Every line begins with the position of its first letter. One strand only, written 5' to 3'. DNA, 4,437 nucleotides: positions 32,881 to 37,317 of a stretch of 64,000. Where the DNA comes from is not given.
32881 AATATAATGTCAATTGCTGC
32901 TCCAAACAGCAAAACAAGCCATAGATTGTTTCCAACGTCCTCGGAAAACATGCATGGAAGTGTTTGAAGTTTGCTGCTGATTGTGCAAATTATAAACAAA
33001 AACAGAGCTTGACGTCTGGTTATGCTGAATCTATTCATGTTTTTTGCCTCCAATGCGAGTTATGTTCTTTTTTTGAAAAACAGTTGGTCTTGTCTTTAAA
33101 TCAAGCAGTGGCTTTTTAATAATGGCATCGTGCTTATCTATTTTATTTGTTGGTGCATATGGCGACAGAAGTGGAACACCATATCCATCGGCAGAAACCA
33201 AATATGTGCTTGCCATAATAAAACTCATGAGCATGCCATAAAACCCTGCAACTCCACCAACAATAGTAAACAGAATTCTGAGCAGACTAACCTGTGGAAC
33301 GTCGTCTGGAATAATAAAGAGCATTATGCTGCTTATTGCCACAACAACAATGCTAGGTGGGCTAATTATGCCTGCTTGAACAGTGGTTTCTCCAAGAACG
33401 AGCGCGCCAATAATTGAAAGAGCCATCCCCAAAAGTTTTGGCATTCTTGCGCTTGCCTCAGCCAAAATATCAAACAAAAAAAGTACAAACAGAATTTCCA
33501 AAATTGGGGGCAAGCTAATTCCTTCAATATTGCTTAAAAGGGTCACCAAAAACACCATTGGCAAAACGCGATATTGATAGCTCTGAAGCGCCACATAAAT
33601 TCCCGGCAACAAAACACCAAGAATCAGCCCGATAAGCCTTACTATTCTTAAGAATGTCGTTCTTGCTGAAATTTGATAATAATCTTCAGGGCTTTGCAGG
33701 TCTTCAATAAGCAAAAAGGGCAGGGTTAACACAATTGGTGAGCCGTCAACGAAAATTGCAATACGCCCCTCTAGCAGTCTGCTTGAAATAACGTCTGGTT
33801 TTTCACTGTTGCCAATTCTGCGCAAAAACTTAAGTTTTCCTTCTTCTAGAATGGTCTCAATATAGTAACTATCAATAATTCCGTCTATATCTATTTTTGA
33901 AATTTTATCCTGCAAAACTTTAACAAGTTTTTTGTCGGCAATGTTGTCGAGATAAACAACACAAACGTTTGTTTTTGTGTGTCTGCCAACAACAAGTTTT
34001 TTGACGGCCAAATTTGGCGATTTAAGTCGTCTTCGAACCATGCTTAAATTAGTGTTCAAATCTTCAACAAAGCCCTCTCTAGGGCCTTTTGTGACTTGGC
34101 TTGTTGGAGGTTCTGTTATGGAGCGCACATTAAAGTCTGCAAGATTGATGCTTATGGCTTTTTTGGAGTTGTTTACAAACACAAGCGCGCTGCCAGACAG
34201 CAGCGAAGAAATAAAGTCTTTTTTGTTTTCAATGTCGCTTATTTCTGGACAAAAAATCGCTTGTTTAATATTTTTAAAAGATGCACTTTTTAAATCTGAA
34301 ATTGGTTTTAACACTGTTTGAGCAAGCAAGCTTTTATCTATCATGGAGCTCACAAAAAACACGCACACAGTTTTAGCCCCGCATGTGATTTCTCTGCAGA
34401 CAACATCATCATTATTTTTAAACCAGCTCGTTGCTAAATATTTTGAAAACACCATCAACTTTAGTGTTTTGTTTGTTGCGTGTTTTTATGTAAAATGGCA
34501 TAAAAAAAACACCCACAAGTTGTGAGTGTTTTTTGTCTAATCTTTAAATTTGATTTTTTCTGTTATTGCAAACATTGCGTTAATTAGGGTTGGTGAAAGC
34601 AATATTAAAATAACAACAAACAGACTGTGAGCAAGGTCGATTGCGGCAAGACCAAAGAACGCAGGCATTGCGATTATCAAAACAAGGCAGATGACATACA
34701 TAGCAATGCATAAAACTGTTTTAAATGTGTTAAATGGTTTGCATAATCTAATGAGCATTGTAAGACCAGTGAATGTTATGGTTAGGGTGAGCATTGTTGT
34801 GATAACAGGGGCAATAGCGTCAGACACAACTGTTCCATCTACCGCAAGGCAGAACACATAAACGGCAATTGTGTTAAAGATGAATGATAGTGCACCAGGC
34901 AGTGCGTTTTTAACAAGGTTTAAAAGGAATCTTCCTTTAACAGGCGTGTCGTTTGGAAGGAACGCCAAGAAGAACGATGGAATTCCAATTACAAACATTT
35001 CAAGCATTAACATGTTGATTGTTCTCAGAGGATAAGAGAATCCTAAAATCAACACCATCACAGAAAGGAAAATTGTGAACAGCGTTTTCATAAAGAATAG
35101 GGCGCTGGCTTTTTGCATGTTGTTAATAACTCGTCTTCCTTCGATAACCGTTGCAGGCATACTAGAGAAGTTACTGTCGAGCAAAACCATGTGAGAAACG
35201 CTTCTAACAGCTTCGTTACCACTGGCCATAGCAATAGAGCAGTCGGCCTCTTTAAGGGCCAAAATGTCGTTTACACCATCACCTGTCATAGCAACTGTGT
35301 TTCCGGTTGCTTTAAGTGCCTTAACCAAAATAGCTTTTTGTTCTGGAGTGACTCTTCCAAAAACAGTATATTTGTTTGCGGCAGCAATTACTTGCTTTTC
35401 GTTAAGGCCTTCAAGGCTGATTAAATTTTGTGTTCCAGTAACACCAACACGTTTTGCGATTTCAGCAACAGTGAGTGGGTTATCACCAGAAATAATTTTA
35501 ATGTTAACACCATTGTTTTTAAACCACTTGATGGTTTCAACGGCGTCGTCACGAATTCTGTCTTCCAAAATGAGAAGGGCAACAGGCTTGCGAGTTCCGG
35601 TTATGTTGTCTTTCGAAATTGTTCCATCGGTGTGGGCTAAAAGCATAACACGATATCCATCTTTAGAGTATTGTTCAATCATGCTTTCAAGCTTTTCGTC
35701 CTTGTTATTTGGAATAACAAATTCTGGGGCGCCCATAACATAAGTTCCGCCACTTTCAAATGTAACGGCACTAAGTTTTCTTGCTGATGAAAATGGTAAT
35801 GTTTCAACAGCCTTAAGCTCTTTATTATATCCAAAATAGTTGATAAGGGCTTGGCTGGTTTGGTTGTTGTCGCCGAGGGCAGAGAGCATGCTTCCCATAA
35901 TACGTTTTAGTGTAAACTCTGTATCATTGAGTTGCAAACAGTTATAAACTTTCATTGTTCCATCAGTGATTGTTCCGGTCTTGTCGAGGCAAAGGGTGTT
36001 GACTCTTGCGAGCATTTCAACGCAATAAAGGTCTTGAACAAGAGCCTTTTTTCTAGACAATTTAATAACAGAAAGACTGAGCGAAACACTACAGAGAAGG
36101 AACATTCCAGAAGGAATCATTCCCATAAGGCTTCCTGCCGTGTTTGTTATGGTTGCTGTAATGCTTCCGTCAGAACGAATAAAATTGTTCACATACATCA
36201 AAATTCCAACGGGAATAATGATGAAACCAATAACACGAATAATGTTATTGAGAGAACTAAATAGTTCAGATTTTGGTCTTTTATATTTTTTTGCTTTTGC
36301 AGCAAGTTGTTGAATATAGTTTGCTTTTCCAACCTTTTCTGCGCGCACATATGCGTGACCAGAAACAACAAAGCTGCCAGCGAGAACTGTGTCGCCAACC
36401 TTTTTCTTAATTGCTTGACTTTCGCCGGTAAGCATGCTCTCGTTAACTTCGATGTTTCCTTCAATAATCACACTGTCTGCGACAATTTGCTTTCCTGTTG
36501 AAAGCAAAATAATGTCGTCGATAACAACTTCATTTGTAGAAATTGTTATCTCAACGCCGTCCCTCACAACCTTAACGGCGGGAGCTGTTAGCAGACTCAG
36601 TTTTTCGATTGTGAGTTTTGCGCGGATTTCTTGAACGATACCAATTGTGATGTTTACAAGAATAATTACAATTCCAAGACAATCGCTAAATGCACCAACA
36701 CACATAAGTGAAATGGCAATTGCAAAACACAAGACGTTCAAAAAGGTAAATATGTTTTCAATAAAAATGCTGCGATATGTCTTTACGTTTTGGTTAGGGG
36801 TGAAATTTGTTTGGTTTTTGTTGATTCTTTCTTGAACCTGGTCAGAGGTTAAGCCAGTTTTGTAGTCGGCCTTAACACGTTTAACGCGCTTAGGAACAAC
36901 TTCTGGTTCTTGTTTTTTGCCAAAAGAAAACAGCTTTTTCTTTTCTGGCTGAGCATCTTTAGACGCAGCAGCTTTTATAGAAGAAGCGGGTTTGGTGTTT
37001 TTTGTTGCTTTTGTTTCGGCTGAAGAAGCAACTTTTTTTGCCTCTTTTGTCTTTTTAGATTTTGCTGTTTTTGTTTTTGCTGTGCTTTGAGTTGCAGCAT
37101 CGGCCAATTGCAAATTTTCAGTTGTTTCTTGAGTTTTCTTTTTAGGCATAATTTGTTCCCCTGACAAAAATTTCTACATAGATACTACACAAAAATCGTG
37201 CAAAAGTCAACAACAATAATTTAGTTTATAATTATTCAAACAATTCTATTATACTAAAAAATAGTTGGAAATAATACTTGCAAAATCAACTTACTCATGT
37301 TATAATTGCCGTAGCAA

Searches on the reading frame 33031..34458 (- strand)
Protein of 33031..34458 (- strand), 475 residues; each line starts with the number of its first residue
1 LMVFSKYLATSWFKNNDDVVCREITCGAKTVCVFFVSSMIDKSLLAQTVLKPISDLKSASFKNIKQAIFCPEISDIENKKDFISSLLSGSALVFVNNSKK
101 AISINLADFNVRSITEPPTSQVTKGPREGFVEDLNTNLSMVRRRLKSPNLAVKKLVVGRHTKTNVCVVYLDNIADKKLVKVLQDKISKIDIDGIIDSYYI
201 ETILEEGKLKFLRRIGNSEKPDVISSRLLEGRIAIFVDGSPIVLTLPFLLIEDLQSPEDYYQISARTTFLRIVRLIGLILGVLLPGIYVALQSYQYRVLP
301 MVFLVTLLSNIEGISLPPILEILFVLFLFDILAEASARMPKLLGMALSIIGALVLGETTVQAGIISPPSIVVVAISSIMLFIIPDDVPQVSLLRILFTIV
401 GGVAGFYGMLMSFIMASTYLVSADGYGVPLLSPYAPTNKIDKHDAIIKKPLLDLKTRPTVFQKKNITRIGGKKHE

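Call 5: search_protein_families(library=pfam, proteins=[window:33031-34458:-], max_evalue=0.001)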
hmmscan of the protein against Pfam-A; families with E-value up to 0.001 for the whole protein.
window:33031-34458:- (475 aa): 1 family
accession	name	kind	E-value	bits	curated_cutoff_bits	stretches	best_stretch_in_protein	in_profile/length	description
PF03323.18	GerA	-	1.3e-140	469.5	27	1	11-459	5-465/466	Bacillus/Clostridium GerA spore germination protein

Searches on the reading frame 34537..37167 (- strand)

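Call 5: search_protein_families(library=pfam, proteins=[window:34537-37167:-], max_evalue=0.001)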
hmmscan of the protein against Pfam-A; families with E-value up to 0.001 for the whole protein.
window:34537-37167:- (876 aa): 3 families
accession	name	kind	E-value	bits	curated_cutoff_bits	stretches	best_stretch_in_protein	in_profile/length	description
PF00122.25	E1-E2_ATPase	-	1e-39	136.3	28.1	1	193-373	2-181/181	E1-E2 ATPase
PF00702.32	Hydrolase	-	6.7e-23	82.5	26.4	1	390-642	2-191/191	haloacid dehalogenase-like hydrolase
PF08282.18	Hydrolase_3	-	5e-05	23.6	20.9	1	614-666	195-247/255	haloacid dehalogenase-like hydrolase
